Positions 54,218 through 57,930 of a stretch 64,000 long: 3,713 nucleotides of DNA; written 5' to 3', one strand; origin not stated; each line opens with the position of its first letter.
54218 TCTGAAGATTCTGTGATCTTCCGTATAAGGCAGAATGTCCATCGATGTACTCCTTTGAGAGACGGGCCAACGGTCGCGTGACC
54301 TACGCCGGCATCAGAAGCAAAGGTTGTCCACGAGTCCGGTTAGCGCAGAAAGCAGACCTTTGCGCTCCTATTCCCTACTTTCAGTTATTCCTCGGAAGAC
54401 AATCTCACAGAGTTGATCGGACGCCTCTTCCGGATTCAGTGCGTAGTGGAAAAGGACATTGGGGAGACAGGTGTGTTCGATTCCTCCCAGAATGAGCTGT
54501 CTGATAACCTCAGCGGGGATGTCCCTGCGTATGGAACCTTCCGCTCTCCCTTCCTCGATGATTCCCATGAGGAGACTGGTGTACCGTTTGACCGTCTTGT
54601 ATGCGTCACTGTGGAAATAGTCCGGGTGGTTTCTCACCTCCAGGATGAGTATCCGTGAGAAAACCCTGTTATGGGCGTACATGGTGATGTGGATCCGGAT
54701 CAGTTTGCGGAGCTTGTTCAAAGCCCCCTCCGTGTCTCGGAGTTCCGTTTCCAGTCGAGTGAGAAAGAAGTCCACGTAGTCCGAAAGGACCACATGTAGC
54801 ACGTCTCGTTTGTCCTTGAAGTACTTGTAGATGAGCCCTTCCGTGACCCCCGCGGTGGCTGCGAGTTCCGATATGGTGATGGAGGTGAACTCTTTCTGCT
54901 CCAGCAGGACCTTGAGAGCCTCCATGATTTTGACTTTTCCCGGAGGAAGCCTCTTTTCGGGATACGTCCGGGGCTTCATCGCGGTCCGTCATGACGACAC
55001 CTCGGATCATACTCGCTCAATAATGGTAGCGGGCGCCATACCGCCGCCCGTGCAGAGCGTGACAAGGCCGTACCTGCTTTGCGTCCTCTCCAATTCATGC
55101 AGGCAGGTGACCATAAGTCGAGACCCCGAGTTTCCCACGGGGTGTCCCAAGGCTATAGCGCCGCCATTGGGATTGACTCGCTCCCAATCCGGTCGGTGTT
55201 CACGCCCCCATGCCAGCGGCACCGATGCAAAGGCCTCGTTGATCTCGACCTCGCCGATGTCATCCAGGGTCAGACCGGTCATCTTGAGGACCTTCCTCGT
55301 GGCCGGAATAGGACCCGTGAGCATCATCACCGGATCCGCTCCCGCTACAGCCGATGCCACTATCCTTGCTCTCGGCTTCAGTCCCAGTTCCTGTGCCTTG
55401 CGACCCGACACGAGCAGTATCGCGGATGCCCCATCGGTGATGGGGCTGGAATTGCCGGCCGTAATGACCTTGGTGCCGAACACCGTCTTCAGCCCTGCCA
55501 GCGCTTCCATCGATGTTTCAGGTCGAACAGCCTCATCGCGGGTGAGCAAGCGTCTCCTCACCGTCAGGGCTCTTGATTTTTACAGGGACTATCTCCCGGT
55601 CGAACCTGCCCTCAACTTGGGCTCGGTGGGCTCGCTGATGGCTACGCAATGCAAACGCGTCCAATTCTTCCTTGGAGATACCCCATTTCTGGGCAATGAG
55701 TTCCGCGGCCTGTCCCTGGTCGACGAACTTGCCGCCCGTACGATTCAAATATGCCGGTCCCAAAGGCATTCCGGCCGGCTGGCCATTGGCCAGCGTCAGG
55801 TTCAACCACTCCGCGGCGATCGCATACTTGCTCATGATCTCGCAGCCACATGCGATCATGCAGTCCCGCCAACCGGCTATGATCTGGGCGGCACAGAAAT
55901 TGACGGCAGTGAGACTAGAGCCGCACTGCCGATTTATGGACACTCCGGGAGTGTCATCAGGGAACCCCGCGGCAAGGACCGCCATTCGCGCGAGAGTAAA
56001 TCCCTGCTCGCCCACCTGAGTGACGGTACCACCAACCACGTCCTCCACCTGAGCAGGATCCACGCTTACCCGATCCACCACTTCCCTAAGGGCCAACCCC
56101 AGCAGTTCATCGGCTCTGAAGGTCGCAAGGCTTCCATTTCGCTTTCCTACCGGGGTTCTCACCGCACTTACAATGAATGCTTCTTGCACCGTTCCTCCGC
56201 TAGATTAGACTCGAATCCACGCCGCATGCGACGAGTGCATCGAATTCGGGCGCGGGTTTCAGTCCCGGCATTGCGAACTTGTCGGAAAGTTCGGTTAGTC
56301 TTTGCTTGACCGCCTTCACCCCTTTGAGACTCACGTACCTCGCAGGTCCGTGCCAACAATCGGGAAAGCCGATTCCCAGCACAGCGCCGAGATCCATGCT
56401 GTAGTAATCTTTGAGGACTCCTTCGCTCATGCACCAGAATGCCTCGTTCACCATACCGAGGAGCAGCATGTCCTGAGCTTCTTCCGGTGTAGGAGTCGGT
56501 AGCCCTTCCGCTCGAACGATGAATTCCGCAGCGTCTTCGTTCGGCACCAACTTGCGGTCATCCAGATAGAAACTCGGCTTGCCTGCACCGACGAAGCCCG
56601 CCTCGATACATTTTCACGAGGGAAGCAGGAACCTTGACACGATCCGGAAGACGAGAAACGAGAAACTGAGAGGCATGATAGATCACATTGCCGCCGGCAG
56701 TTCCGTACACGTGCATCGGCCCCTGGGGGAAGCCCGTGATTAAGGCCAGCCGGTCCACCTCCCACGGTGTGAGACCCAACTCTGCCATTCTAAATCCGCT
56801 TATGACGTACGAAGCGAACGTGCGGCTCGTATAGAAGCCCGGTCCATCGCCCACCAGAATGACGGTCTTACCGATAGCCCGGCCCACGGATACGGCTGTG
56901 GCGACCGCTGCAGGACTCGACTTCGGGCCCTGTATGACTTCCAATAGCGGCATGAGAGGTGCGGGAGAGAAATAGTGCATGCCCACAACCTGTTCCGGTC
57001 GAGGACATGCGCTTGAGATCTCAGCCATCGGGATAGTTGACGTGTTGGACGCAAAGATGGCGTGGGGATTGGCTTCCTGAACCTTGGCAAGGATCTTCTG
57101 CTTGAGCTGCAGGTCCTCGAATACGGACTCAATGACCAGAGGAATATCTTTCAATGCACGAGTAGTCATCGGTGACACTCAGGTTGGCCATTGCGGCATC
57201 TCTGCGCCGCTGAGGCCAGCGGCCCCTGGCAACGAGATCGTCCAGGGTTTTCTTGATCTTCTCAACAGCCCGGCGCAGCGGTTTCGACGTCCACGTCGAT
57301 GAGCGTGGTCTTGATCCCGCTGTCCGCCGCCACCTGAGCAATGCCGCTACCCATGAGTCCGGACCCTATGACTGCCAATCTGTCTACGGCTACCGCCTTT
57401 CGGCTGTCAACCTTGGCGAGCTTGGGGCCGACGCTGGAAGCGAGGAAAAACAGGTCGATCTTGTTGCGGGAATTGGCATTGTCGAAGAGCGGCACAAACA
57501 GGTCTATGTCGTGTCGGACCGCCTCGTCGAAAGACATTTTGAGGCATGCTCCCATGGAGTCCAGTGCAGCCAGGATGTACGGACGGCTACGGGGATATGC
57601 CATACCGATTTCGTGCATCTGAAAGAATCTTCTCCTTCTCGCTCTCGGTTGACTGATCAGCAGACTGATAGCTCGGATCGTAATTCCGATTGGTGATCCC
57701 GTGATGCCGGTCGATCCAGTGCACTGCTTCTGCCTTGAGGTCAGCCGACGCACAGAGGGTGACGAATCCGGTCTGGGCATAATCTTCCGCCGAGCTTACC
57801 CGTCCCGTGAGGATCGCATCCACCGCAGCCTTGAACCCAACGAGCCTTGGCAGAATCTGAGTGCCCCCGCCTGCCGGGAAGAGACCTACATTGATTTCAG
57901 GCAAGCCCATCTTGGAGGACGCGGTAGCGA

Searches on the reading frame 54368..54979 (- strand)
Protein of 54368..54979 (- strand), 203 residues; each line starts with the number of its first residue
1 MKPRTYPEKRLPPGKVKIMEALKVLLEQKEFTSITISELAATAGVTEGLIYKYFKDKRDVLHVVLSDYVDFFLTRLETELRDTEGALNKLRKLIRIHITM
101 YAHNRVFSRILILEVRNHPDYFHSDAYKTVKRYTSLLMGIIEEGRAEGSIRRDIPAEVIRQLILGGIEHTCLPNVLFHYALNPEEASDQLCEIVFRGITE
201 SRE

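Call 68: search_protein_families(library=pfam, proteins=[window:54368-54979:-], max_evalue=0.01)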
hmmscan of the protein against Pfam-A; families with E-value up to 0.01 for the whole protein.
window:54368-54979:- (203 aa): 6 families
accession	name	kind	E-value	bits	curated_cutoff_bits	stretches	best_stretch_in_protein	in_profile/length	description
PF08359.16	TetR_C_4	-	1.5e-12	48.3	21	1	70-178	6-114/133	YsiA-like protein, C-terminal region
PF17932.6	TetR_C_24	-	6.9e-10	39.6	26.4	1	86-168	4-85/114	Tetracyclin repressor-like, C-terminal domain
PF00440.29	TetR_N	-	9.5e-10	38.6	24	1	18-62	1-45/47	Bacterial regulatory proteins, tetR family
PF17938.6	TetR_C_29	-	6.7e-07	29.9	26.2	1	89-164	4-81/119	Tetracyclin repressor-like, C-terminal domain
PF16295.10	TetR_C_10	-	0.00013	22.7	28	1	109-168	43-101/132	Tetracyclin repressor-like, C-terminal domain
PF16925.10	TetR_C_13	-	0.0016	19.3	27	1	112-172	31-91/109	Tetracyclin repressor-like, C-terminal domain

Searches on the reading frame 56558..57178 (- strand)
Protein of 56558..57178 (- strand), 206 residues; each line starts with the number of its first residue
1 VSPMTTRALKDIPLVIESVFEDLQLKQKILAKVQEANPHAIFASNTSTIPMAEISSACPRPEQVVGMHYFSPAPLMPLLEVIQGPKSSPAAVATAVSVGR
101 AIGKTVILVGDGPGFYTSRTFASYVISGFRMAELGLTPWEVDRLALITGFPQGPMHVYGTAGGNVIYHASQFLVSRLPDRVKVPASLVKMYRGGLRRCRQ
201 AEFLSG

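Call 33: search_protein_families(library=pfam, proteins=[window:56558-57178:-], max_evalue=0.001)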
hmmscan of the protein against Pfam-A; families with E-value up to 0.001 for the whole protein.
window:56558-57178:- (206 aa): 2 families
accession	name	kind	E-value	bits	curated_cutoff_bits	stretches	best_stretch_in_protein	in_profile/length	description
PF02737.24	3HCDH_N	-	1.2e-35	123.5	22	1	7-111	74-179/180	3-hydroxyacyl-CoA dehydrogenase, NAD binding domain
PF00725.27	3HCDH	-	5.4e-10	40.1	22.1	1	114-190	1-79/97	3-hydroxyacyl-CoA dehydrogenase, C-terminal domain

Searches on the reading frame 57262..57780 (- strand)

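Call 68: search_protein_families(library=pfam, proteins=[window:57262-57780:-], max_evalue=0.01)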
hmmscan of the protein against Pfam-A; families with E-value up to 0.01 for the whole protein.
window:57262-57780:- (172 aa): 2 families
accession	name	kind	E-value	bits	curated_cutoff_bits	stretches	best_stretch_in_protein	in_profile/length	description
PF02737.24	3HCDH_N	-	1.1e-07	32.3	22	1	135-168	2-35/180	3-hydroxyacyl-CoA dehydrogenase, NAD binding domain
PF07992.20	Pyr_redox_2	-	0.0079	16.1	26.1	1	120-163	137-173/291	Pyridine nucleotide-disulphide oxidoreductase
